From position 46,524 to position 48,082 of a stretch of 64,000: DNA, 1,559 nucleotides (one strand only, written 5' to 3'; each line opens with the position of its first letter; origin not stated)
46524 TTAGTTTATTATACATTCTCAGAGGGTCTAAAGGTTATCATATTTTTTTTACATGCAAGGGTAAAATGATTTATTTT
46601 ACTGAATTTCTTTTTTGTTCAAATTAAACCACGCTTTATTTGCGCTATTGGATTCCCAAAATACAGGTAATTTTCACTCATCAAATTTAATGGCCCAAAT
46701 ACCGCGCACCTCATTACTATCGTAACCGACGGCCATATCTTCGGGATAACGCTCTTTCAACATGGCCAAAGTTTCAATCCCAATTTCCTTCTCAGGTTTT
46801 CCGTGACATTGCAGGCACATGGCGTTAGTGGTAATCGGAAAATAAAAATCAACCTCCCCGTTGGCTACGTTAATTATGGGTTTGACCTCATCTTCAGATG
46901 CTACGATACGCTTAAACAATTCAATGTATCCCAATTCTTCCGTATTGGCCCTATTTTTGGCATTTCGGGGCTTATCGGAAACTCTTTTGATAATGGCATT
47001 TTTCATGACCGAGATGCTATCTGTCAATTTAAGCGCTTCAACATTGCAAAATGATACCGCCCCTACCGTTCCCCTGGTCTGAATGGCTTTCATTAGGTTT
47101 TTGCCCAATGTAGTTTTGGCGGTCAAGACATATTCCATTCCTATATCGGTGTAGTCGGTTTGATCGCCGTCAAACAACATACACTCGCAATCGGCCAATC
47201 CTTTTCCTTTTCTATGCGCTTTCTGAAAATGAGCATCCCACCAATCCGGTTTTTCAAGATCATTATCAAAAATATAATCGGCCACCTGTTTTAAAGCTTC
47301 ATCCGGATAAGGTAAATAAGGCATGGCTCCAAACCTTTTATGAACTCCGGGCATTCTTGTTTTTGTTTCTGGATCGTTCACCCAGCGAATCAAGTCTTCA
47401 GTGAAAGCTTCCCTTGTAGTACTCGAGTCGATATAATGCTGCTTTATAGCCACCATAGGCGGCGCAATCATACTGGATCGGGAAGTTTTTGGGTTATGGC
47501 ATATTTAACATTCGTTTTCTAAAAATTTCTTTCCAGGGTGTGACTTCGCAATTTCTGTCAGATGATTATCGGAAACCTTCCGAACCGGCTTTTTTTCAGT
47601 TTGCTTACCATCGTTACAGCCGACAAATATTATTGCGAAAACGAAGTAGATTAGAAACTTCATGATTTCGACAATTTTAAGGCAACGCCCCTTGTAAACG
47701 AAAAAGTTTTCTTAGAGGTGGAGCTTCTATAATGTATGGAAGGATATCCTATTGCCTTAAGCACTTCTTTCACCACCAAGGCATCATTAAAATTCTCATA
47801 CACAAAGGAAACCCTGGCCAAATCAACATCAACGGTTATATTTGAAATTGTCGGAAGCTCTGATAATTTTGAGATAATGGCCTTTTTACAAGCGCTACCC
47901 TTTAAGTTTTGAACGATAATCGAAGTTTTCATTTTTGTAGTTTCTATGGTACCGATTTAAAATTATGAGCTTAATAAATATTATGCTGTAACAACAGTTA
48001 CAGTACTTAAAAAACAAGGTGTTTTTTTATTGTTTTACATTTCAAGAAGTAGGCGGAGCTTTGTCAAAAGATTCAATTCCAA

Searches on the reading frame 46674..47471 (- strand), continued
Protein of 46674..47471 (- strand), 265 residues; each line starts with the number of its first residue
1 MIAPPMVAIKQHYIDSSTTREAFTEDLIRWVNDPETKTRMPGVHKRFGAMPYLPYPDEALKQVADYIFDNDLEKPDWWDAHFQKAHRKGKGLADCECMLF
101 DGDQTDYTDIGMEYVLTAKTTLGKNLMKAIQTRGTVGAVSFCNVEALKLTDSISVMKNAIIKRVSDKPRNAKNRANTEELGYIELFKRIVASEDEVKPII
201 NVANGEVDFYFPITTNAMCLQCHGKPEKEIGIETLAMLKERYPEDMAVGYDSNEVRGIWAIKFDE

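Call 46: search_protein_families(library=ncbifam, proteins=[P0121, window:46674-47471:-, L048:2869-4284:+, L057:8016-9326:+, L071:11325-12782:+, L033:2181-2570:+], max_evalue=0.001)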
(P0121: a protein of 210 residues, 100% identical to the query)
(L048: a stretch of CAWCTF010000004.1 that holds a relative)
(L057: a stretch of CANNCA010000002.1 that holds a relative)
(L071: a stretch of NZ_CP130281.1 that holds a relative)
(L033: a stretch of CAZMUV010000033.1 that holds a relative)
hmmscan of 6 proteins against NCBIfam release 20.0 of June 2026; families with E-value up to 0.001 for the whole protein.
P0121 (210 aa): 3 families
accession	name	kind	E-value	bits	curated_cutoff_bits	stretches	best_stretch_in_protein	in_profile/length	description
NF008732.0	PRK11753.1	equivalog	1.4e-10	41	266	1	18-204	16-207/214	cAMP-activated global transcriptional regulator CRP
TIGR03697.1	NtcA_cyano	equivalog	1.2e-07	31.8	244.95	1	48-208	16-183/193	global nitrogen regulator NtcA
NF041163.2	encap_f2b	equivalog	5.3e-05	22.5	400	1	14-125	83-194/450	family 2B encapsulin nanocompartment shell protein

window:46674-47471:- (265 aa): 0 families

L048:2869-4284:+ (471 aa): 29 families (the best 25 are shown)
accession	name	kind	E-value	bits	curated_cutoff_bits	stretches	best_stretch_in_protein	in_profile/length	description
NF006444.0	PRK08762.1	equivalog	7.8e-22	77.4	449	2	361-457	13-110/387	molybdopterin-synthase adenylyltransferase MoeB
TIGR03413.1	GSH_gloB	equivalog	1.1e-17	64.3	200.8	1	19-183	16-164/248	hydroxyacylglutathione hydrolase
NF001195.0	PRK00162.1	equivalog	3.3e-15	56.3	102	1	361-462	3-104/108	thiosulfate sulfurtransferase GlpE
NF040641.1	bifunc_ST_SDO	equivalog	7.4e-14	51.4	625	1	90-222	263-377/423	bifunctional sulfur transferase/dioxygenase Blh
NF007627.0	PRK10287.1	equivalog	1.2e-13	51.2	102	1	373-458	17-101/104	thiosulfate sulfurtransferase PspE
NF005902.0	PRK07878.1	equivalog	3.1e-13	49.4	647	1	363-451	287-378/392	adenylyltransferase/sulfurtransferase MoeZ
NF045521.1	rhoda_near_glyco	subfamily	4.7e-13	49.2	145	1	360-455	15-109/144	rhodanese homology domain-containing protein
TIGR02981.1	phageshock_pspE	exception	5.8e-12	45.8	126.3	1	373-457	15-98/101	thiosulfate sulfurtransferase PspE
NF041203.1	rhodanese_LYCAU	equivalog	5.3e-11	42.3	115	1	360-456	18-118/126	rhodanese-related (seleno)protein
NF007597.0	PRK10241.1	equivalog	6.3e-11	42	421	1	20-183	20-165/251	hydroxyacylglutathione hydrolase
NF008750.0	PRK11784.1-2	equivalog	1.4e-10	40.8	241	1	370-403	7-40/346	tRNA 2-selenouridine(34) synthase MnmH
NF033105.1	bla_subclass_B3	equivalog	1.2e-09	37.9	240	1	87-127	123-164/257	subclass B3 metallo-beta-lactamase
TIGR03167.1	tRNA_sel_U_synt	equivalog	6.8e-09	35.6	219.75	0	379-403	3-27/311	tRNA 2-selenouridine(34) synthase MnmH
NF001133.1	PRK00142.1-1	equivalog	1.1e-08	34.9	170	1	362-451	105-200/229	oxygen-dependent tRNA uridine(34) hydroxylase TrhO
NF012229.1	bla_class_B_core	domain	2.9e-08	34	100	1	37-118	42-137/139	metallo-beta-lactamase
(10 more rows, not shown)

L057:8016-9326:+ (436 aa): 3 families
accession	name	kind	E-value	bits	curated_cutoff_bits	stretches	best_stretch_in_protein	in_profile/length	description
NF049943.1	SQR_III_seleno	exception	1.4e-67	228.3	525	2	6-248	2-247/406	type III sulfide quinone reductase, selenoprotein subtype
TIGR03169.1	Nterm_to_SelD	hypoth_equivalog_domain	4.7e-16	59.1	310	2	7-253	2-244/365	pyridine nucleotide-disulfide oxidoreductase family protein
TIGR03385.1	CoA_CoA_reduc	equivalog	7.2e-09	34.9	578.8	0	199-251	191-243/439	CoA-disulfide reductase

L071:11325-12782:+ (485 aa): 2 families
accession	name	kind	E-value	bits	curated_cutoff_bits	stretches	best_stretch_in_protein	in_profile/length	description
NF049943.1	SQR_III_seleno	exception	1.6e-18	66.8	525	1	3-290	2-254/406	type III sulfide quinone reductase, selenoprotein subtype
TIGR03385.1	CoA_CoA_reduc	equivalog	1.3e-05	24.1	578.8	1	3-175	1-159/439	CoA-disulfide reductase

L033:2181-2570:+ (129 aa): 0 families

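Call 70: predict_structure(alignment_id=A3)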
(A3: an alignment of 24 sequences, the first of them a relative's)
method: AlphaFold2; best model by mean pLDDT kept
length: 210 residues; sequences in the alignment: 24
mean_pLDDT: 75.7   pTM: 0.55
mean pLDDT of the five models: 75.7, 75.5, 73.1, 60.8, 50.2
residues with pLDDT >= 90: 20; 70-90: 123; 50-70: 57; < 50: 10
segments of 3 or more residues with pLDDT < 50: 85-89, 141-144
pLDDT, mean of each block of 10 residues (from residue 1): 84 92 88 75 65 72 58 70 50 77 84 89 73 55 58 87 86 76 76 87 86
secondary structure, 60 per line:
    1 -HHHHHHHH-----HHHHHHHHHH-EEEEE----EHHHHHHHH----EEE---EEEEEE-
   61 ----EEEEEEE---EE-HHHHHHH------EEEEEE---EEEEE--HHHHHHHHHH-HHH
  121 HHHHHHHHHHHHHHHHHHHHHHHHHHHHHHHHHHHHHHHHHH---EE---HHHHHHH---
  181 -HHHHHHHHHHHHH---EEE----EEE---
elements in order: H2-9 H15-24 E26-30 H36-43 E48-50 E54-59 E65-71 H78-84 E91-96 E100-104 H107-116 H118-162 H171-177 H182-194 E198-200 E205-207

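Call 83: find_encoding_contigs(protein=P0236, flank=7000, max_places=1)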
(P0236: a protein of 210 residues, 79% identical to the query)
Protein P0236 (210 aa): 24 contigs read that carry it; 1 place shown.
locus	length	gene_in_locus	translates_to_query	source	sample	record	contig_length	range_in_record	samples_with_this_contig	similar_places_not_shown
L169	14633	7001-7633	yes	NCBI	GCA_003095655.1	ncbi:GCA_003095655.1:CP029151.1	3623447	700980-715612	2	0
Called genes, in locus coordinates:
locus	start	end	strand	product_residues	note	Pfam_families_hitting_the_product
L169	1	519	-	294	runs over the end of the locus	PF00350:Dynamin_N (faint), PF01926:MMR_HSR1, PF02421:FeoB_N, PF03193:RsgA_GTPase (faint), PF00009:GTP_EFTU (weak), PF07650:KH_2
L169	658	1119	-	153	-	PF00588:SpoU_methylase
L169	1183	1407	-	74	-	-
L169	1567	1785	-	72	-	-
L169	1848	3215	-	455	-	PF12094:DUF3570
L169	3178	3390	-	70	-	PF14086:DUF4266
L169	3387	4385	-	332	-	PF02424:ApbE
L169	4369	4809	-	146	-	PF13899:Thioredoxin_7, PF13098:Thioredoxin_2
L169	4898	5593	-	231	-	PF00027:cNMP_binding, PF13545:HTH_Crp_2, PF00325:Crp (weak)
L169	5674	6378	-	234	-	PF01988:VIT1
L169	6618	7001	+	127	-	-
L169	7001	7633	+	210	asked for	PF00027:cNMP_binding (weak), PF13545:HTH_Crp_2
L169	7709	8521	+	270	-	PF01925:TauE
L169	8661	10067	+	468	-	PF00753:Lactamase_B, PF00581:Rhodanese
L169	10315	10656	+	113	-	PF00581:Rhodanese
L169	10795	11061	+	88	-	PF00403:HMA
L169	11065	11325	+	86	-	PF02656:DUF202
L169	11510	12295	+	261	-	PF25087:GMPPB_C (faint), PF00132:Hexapep (faint)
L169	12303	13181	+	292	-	PF00291:PALP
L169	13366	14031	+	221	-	PF00578:AhpC-TSA, PF08534:Redoxin, PF10417:1-cysPrx_C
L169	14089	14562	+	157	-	PF00210:Ferritin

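Call 84: find_encoding_contigs(protein=P0192, flank=7000, max_places=1)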
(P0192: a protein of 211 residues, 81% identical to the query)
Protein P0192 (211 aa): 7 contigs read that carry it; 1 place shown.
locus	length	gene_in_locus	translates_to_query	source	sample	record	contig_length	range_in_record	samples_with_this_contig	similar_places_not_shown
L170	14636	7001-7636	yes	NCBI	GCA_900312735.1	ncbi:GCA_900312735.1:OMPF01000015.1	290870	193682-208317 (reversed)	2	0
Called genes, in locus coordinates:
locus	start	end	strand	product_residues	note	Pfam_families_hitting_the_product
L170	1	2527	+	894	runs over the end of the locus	PF07695:7TMR-DISM_7TM, PF00512:HisKA, PF02518:HATPase_c, PF00072:Response_reg, PF12833:HTH_18, PF00165:HTH_AraC (weak)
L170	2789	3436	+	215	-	PF11655:DUF2589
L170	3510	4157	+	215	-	PF11655:DUF2589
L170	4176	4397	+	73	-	-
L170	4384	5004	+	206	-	PF11655:DUF2589 (weak)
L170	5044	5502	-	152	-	PF06695:Sm_multidrug_ex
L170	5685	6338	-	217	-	PF13505:OMP_b-brl, PF03922:OmpW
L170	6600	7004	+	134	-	PF06170:DUF983 (weak)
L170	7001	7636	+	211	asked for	PF00027:cNMP_binding, PF13545:HTH_Crp_2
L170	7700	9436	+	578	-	PF00916:Sulfate_transp, PF01740:STAS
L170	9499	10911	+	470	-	PF00753:Lactamase_B, PF00581:Rhodanese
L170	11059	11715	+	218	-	PF00578:AhpC-TSA, PF08534:Redoxin, PF10417:1-cysPrx_C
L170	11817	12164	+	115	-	PF00581:Rhodanese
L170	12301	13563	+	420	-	PF07992:Pyr_redox_2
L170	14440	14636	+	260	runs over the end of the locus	PF01145:Band_7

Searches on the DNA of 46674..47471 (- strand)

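Call 69: search_rna_families(source=L025, start=5000, end=5400, threshold=evalue, max_evalue=1)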
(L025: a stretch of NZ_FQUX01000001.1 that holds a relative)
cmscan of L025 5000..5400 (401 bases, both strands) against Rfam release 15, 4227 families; matches with E-value up to 1: 0.
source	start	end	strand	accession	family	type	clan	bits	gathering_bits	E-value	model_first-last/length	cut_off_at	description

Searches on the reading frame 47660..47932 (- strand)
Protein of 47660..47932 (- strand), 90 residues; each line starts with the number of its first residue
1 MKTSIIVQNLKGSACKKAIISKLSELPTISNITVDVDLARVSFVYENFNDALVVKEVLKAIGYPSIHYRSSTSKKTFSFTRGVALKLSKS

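Call 9: search_protein_families(library=pfam, proteins=[window:47660-47932:-], max_evalue=0.01)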
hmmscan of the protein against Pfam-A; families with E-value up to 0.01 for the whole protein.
window:47660-47932:- (90 aa): 1 family
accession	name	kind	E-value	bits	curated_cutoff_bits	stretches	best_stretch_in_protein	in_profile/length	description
PF00403.32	HMA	-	1.3e-05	25.9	24.8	1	5-63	2-61/62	Heavy-metal-associated domain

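Call 13: find_encoding_contigs(protein=window:47660-47932:-, flank=10000, max_places=6)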
Protein window:47660-47932:- (90 aa): 3 contigs read that carry it; 3 places shown.
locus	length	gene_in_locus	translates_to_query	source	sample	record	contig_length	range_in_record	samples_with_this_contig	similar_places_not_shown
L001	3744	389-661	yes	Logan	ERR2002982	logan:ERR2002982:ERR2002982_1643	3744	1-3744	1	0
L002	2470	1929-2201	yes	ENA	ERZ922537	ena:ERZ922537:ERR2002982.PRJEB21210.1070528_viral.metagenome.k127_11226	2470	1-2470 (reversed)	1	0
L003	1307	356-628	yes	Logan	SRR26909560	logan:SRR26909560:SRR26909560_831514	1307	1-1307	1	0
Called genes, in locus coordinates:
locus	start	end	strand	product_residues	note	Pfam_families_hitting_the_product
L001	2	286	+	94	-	?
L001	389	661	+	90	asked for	PF00403:HMA (weak)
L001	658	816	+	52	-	-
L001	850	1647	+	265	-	PF11845:Tll0287-like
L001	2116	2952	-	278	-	PF00582:Usp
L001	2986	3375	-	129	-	PF03625:DUF302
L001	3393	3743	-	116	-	?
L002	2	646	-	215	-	?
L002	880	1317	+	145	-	-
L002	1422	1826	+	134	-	-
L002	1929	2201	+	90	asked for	PF00403:HMA (weak)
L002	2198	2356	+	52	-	-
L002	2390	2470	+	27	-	?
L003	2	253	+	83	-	?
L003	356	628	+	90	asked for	PF00403:HMA (weak)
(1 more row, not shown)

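Call 46: search_protein_families(library=ncbifam, proteins=[window:47660-47932:-], max_evalue=0.001)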
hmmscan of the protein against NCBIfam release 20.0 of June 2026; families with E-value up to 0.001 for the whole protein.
window:47660-47932:- (90 aa): 0 families
